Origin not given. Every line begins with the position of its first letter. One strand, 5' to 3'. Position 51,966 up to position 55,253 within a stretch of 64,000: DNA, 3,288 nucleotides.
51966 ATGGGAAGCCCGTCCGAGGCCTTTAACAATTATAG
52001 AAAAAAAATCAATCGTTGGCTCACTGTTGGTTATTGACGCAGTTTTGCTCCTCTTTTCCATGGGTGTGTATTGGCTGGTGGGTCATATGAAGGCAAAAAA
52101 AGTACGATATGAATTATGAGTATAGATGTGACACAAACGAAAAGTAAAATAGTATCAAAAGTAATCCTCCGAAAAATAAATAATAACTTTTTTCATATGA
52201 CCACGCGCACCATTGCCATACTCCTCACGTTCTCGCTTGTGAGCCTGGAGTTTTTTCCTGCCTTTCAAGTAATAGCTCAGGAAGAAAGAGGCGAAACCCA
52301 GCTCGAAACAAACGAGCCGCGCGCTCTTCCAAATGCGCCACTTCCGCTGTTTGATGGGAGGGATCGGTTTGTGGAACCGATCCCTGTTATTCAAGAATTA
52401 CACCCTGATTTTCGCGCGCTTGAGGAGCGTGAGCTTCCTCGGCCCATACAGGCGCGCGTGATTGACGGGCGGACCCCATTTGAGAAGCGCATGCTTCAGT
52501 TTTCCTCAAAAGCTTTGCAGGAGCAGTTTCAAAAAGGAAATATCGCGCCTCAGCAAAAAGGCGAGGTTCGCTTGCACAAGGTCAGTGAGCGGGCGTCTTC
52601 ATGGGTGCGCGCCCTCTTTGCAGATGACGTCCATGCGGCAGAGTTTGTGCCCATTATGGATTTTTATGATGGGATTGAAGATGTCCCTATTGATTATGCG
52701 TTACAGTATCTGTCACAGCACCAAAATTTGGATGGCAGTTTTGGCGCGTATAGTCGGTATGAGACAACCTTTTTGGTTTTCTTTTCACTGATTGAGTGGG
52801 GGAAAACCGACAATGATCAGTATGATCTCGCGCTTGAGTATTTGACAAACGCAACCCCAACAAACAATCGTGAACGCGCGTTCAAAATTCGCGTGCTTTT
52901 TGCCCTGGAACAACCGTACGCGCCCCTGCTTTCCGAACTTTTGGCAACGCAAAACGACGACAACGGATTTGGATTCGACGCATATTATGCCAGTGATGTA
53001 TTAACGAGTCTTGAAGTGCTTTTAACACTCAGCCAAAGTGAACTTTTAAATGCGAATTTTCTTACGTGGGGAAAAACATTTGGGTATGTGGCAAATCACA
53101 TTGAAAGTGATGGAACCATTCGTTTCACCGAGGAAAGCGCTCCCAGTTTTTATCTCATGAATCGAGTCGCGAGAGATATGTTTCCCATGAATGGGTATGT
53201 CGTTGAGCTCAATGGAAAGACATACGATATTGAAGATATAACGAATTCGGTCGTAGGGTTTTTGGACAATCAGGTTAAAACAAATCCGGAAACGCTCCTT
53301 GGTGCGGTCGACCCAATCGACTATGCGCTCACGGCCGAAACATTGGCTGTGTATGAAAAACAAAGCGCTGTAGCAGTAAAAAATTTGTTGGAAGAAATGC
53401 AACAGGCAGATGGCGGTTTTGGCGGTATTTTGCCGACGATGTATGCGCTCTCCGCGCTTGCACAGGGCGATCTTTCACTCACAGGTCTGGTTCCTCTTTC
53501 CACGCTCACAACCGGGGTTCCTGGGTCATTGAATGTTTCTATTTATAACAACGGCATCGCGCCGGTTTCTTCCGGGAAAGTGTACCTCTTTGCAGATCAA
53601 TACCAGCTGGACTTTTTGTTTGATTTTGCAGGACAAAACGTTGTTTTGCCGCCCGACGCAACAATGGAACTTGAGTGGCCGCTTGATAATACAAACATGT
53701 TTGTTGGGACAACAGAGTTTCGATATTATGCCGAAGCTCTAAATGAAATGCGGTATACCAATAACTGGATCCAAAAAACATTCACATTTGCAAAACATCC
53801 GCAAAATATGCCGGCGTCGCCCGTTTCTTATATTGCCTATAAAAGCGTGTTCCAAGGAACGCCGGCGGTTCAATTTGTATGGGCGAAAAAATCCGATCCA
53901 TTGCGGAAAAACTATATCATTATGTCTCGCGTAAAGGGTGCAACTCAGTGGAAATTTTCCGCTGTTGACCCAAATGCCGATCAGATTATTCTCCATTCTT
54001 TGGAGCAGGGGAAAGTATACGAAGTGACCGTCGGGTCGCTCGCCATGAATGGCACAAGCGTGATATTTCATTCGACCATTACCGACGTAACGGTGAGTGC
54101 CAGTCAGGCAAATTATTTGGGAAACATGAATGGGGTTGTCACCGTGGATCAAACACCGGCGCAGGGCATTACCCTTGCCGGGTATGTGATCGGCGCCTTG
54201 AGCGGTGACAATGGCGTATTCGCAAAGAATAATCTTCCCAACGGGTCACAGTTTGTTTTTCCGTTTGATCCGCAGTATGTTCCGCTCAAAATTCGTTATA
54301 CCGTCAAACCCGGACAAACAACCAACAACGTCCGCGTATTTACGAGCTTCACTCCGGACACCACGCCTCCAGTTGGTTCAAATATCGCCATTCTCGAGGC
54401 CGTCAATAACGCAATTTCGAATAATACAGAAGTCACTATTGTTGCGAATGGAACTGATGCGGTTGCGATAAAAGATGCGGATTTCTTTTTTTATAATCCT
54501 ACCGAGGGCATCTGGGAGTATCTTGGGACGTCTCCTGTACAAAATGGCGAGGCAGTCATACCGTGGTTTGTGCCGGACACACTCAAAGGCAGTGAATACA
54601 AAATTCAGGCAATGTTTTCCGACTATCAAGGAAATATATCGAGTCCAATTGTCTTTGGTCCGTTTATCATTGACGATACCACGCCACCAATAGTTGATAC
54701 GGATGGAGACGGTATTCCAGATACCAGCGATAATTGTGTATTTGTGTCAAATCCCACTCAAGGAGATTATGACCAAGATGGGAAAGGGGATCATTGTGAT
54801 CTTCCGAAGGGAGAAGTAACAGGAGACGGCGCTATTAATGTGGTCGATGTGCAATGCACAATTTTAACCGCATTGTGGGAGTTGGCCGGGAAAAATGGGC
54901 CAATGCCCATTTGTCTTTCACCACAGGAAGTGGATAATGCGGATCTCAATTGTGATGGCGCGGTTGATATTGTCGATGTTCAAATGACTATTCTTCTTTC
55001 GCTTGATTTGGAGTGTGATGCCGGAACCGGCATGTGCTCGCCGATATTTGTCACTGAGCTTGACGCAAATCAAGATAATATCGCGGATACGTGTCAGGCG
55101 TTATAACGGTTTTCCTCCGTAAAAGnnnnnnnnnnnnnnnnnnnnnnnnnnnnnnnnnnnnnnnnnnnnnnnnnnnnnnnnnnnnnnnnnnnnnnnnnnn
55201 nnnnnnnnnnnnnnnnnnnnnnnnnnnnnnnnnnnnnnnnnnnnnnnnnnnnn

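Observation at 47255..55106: Translationally coupled operon of two giant secreted proteins plus a small membrane protein: candidate surface adhesion or attachment system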

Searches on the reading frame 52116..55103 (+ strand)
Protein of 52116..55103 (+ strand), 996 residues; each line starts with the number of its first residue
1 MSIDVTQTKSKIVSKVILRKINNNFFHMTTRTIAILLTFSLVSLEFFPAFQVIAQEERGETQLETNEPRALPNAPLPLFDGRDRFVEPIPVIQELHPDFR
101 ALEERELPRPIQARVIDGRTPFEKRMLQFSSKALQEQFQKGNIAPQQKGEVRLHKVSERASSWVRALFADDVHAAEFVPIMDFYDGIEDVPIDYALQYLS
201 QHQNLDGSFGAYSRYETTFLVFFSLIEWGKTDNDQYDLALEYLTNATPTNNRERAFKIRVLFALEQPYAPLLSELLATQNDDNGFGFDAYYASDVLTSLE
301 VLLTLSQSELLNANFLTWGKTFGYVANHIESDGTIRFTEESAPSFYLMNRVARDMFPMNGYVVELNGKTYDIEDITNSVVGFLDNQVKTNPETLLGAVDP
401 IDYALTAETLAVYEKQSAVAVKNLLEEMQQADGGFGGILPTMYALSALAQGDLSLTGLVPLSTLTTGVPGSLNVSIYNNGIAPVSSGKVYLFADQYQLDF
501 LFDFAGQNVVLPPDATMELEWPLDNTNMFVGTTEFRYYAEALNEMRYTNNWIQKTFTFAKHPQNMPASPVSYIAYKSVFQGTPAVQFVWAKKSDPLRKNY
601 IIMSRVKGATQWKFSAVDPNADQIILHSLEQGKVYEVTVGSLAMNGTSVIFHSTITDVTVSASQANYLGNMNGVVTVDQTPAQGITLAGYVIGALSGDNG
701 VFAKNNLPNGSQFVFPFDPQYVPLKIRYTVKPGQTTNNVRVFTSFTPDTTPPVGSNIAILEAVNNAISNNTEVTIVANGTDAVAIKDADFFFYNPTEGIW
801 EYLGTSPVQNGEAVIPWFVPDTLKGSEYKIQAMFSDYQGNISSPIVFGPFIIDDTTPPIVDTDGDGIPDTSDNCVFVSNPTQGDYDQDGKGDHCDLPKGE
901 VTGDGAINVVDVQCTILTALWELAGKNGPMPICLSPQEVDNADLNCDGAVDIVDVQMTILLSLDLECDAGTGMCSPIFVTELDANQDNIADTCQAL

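Call 7: search_protein_families(library=pfam, proteins=[window:52116-55103:+], max_evalue=1)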
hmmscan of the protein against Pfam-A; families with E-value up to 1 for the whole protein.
window:52116-55103:+ (996 aa): 6 families
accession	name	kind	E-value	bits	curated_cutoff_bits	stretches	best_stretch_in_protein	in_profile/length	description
PF02412.23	TSP_3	-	2.5e-05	24.3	25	1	861-882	15-36/36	Thrombospondin type 3 repeat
PF13249.12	SQHop_cyclase_N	-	0.00054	19.7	26.2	1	153-215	8-70/291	Squalene-hopene cyclase N-terminal domain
PF07678.20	TED_complement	-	0.01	15.4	22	0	157-215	87-139/312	A-macroglobulin TED domain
PF00404.24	Dockerin_1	-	0.022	15.4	22.9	2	900-957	3-51/57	Dockerin type I domain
PF25059.1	FN3_DSCAM-DSCAML_C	-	0.12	13.2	39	1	598-649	21-72/89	DSCAM/DSCAML C-terminal Fn3-like domain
PF09167.16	DUF1942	-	0.13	12.9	22.4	1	609-685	18-89/123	Domain of unknown function (DUF1942)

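Call 8: search_protein_families(library=ncbifam, proteins=[window:52116-55103:+], max_evalue=1)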
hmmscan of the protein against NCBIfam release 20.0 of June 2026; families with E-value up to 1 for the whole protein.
window:52116-55103:+ (996 aa): 3 families
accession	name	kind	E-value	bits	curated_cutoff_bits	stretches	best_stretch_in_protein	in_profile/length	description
NF047638.1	throspo3_MtsC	equivalog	1.2e-08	34.3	350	1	861-897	66-102/428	cell-cell cohesion MYXO-CTERM protein MtsC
NF045500.1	Omp28_seleno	equivalog_domain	3e-08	33.4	200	1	860-909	273-322/377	Omp28-related selenoprotein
TIGR01507.1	hopene_cyclase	equivalog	2.8e-05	22.7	431.1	1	158-213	33-88/640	squalene--hopene cyclase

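Call 15: find_homologous_proteins(query=window:52116-55103:+)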
Query window:52116-55103:+ (996 aa): 2 proteins with E <= 0.001 among 8000 candidates.
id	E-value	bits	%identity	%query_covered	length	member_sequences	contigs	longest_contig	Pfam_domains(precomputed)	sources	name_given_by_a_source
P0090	0.0e+0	2281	100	100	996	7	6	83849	-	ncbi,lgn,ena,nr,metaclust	ncbi:MAG: hypothetical protein A3C10_04175 [Candidatus Magasanikbacteria bacterium RIFCSPHIGHO2_02_F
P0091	1.7e-86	310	34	53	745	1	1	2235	-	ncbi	ncbi:MAG: hypothetical protein AAB606_02150, partial [Patescibacteria group bacterium]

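Call 36: find_homologous_proteins(query=A1)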
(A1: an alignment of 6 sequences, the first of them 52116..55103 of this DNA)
Query A1 (6 sequences) (996 aa, profile of the alignment): 9 proteins with E <= 0.001 among 8000 candidates.
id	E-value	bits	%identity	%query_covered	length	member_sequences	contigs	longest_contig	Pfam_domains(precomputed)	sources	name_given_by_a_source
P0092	0.0e+0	2007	34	77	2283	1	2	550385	PF00801.27,PF18911.7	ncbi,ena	-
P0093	0.0e+0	1637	35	77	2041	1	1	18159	PF00801.27,PF18911.7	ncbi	-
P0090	0.0e+0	1314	100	100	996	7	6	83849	-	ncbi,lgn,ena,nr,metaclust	ncbi:MAG: hypothetical protein A3C10_04175 [Candidatus Magasanikbacteria bacterium RIFCSPHIGHO2_02_F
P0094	0.0e+0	1137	35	70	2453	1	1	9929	PF21174.4,PF13715.13,PF16371.13,PF15976.12,PF17802.8,PF13620.13,PF09430.17,PF22904.4,PF17210.10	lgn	-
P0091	8.6e-229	781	34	53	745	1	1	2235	-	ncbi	ncbi:MAG: hypothetical protein AAB606_02150, partial [Patescibacteria group bacterium]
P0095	2.0e-206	707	31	83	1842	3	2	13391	PF21174.4,PF13715.13,PF16371.13,PF17802.8,PF07705.18,PF13620.13,PF02210.32,PF09430.17,PF22904.4,PF17210.10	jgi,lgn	jgi:hypothetical protein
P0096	3.8e-89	318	36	43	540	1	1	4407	-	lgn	-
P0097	2.4e-13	67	24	30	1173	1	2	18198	PF07705.18,PF13243.13,PF13620.13,PF00041.28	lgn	-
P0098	4.8e-5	40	23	28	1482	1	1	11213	PF01835.26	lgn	-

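Call 52: find_related_loci(query=A1, collection=genome_contigs, flank=10000)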
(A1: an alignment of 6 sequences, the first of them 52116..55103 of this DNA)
Query A1 (996 aa) in genome_contigs; peptide patterns used: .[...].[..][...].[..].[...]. (x = any residue, [..] = any of these).
20 stretches matched a pattern; 5 encode a relative of the query (tblastn E <= 1e-3); 5 distinct loci.
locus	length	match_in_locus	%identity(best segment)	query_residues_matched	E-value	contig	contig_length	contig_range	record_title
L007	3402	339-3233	58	26-996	0e+0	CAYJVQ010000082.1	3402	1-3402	MAG TPA_asm: uncultured Gammaproteobacteria bacterium isolate ERP125453_co1_318 genome assembly, contig: NODE_40255_leng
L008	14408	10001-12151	38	144-857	4e-139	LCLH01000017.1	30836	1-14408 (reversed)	MAG: Candidatus Magasanikbacteria bacterium GW2011_GWC2_45_8 UX20_C0017, whole genome shotgun sequence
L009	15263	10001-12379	34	88-858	2e-130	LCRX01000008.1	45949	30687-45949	MAG: Candidatus Magasanikbacteria bacterium GW2011_GWA2_56_11 UY92_C0008, whole genome shotgun sequence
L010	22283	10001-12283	34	102-866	3e-120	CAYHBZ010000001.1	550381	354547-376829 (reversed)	MAG TPA_asm: uncultured Gammaproteobacteria bacterium isolate ERP119702_co3_79 genome assembly, contig: NODE_1_length_55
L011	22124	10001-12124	35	165-857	3e-132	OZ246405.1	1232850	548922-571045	MAG: uncultured Gammaproteobacteria bacterium isolate ERP019367_co1_70 genome assembly, chromosome: 1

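Call 54: predict_structure(alignment_id=A2)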
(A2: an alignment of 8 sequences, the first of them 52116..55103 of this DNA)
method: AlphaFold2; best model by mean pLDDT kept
length: 996 residues; sequences in the alignment: 8
mean_pLDDT: 58.1   pTM: 0.44
mean pLDDT of the five models: 58.1, 56.8, 56.7, 56.2, 53.2
residues with pLDDT >= 90: 80; 70-90: 403; 50-70: 100; < 50: 413
segments of 3 or more residues with pLDDT < 50: 1-109, 117-189, 664-750, 856-996
pLDDT, mean of each block of 10 residues (from residue 1): 32 35 32 31 28 23 23 25 25 30 37 51 27 30 26 24 25 30 36 76 83 85 72 77 89 90 82 92 88 91 77 77 89 81 86 80 74 86 88 73 89 81 85 84 82 83 84 85 74 67 77 79 78 80 57 84 74 62 66 77 84 79 74 78 77 65 44 39 33 30 28 25 27 33 37 80 81 87 71 83 82 88 84 71 82 56 29 25 22 22 22 22 22 23 24 20 24 23 22 21
secondary structure, 60 per line:
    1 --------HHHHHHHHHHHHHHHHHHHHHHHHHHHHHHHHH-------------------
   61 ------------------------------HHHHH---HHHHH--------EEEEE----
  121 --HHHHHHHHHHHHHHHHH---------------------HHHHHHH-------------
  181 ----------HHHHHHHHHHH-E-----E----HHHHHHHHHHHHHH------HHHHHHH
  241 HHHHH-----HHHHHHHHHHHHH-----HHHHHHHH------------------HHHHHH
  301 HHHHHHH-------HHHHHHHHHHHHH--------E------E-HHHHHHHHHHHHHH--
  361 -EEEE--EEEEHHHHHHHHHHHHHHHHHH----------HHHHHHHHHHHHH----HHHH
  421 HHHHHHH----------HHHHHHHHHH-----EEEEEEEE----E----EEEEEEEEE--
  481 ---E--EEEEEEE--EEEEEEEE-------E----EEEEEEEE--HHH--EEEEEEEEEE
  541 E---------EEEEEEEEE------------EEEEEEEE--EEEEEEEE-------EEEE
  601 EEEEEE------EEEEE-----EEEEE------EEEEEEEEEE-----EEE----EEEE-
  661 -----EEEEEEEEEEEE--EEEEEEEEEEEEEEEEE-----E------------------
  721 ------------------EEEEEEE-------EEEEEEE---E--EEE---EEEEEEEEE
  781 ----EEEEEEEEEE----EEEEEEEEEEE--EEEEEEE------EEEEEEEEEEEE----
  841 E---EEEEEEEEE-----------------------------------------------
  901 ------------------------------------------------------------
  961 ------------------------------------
elements in order (helices of 4 or more, strands of 3 or more residues): H9-41 H91-95 H99-103 E112-116 H123-139 H161-167 H191-201 H214-227 H234-245 H251-263 H269-276 H295-307 H315-327 H345-358 E362-365 E368-371 H372-389 H400-412 H417-427 H438-447 E453-460 E470-478 E487-493 E496-503 E516-523 E531-541 E551-559 E572-579 E582-589 E597-606 E613-617 E623-627 E634-643 E649-651 E656-659 E666-677 E680-696 E739-745 E753-759 E766-768 E772-780 E785-794 E799-809 E812-818 E825-836 E845-853

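Call 57: fold_search(model_id=the predicted structure, library=pdb)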
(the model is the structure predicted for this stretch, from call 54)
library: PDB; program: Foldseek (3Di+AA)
matches with E <= 10: 1990; with E <= 0.001: 266
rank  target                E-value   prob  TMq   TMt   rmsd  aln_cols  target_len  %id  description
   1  8bxr                  4.5e-09  1.00  0.09  0.26  20.9       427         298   11  Titin FnIII-domain I109-I111 (I/A4-A/A6) from the MIR region (released 2023-02-15)
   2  7y8s_B                7.6e-09  1.00  0.09  0.26  18.3       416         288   10  Crystal structure of sDscam FNIII1-3 domains, isoform beta2v6 (released 2023-05-24)
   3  1fnh                  8.8e-09  1.00  0.10  0.27  19.9       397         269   11  CRYSTAL STRUCTURE OF HEPARIN AND INTEGRIN BINDING SEGMENT OF HUMAN FIBRONECTIN (released 1999-03-16)
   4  7mrs_A                9.3e-09  1.00  0.13  0.30  13.9       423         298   10  Zebrafish CNTN4 APPb complex (released 2022-01-05)
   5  5e53_C                2.0e-08  1.00  0.13  0.29  13.3       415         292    8  Crystal structure of chicken CNTN1 FN1-FN3 domains (released 2016-08-31)
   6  3r8q                  2.1e-08  1.00  0.11  0.28  15.5       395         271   11  Structure of Fibronectin domain 12-14 (released 2012-04-11)
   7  5utk_A                2.2e-08  1.00  0.09  0.27  18.7       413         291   11  Crystal structure of the membrane proximal three fibronectin type III (FNIII) domains of Tie2 (Tie2[FNIIIa-c]) (released 2017-04-12)
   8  5e55_B                2.3e-08  1.00  0.13  0.30  15.5       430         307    9  Crystal structure of mouse CNTN6 FN1-FN3 domains (released 2016-08-31)
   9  5e4s                  2.4e-08  1.00  0.14  0.31  12.1       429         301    8  Crystal structure of mouse CNTN4 FN1-FN3 domains (released 2016-08-31)
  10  2jll                  3.0e-08  1.00  0.08  0.19  21.1       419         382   11  Crystal structure of NCAM2 IgIV-FN3II (released 2009-11-17)
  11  5n47_F                3.3e-08  1.00  0.12  0.33  16.0       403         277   10  Structure of Anticalin N7E in complex with the three-domain fragment Fn7B8 of human oncofetal fibronectin (released 2018-02-14)
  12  4yfd_A                3.3e-08  1.00  0.08  0.16  23.2       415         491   11  Crystal structure PTP delta Ig1-Fn2 in complex with IL-1RAcP (released 2015-05-06)
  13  8bnq_B                3.3e-08  1.00  0.09  0.26  25.1       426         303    9  Crystal structure of the FnIII-tandem A84-A86 from the A-band of titin (released 2023-04-12)
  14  6xay_B                3.4e-08  1.00  0.12  0.33  15.8       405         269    9  Structure of a fragment of human fibronectin containing the 10th, 11th and 12th type III domains (released 2021-06-09)
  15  7mrk_D                3.4e-08  1.00  0.11  0.28  15.5       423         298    9  Chicken CNTN4 APP complex (released 2022-01-05)
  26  8zgv                  9.5e-08  1.00  0.19  0.38   7.4       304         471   16  Drimenyl diphosphate synthase SsDMS_F248A&D303E from Streptomyces showdoensis in complex with farnesyl diphosphate (FPP) (released 2025-05-21)
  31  7xr7                  1.4e-07  1.00  0.19  0.37   7.4       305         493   17  Drimenyl diphosphate synthase D303E from Streptomyces showdoensis in complex with farnesyl diphosphate (FPP) and Mg2+ (released 2023-03-15)
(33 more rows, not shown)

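Call 90: search_protein_families(library=pfam, max_evalue=1, proteins=[L008:8110-8610:+, L008:8628-9173:+])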
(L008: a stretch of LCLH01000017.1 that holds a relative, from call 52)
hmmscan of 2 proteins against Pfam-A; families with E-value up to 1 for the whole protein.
L008:8110-8610:+ (167 aa): 3 families
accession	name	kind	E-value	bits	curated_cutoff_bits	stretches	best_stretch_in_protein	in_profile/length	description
PF08274.17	Zn_Ribbon_YjdM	-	0.12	12.9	30.8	0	145-152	21-28/30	PhnA Zinc-Ribbon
PF13098.12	Thioredoxin_2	-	0.42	11.4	27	1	30-71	16-58/104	Thioredoxin-like domain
PF21349.2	RUBY_RBDX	-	0.57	10.1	26.5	1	122-133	18-29/30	Rubrerythrin, rubredoxin-like domain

L008:8628-9173:+ (182 aa): 1 family
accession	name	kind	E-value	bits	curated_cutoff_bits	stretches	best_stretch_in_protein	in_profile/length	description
PF01966.28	HD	-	0.0008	20.1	22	1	38-116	2-90/116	HD domain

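Call 112: search_protein_families(library=pfam, max_evalue=1, proteins=[L007:2814-3233:+])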
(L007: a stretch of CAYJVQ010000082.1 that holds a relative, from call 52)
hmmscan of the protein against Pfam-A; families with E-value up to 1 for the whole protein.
L007:2814-3233:+ (140 aa): 4 families
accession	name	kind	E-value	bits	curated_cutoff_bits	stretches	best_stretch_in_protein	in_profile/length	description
PF02412.23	TSP_3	-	3.7e-10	39.7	25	2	5-26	15-36/36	Thrombospondin type 3 repeat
PF00404.24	Dockerin_1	-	6.4e-05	23.5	22.9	1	42-101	1-51/57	Dockerin type I domain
PF01839.29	FG-GAP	-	0.25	11.7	22.1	1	20-37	1-18/37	FG-GAP repeat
PF13517.12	FG-GAP_3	-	0.72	10.9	26.9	0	23-37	45-59/61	FG-GAP-like repeat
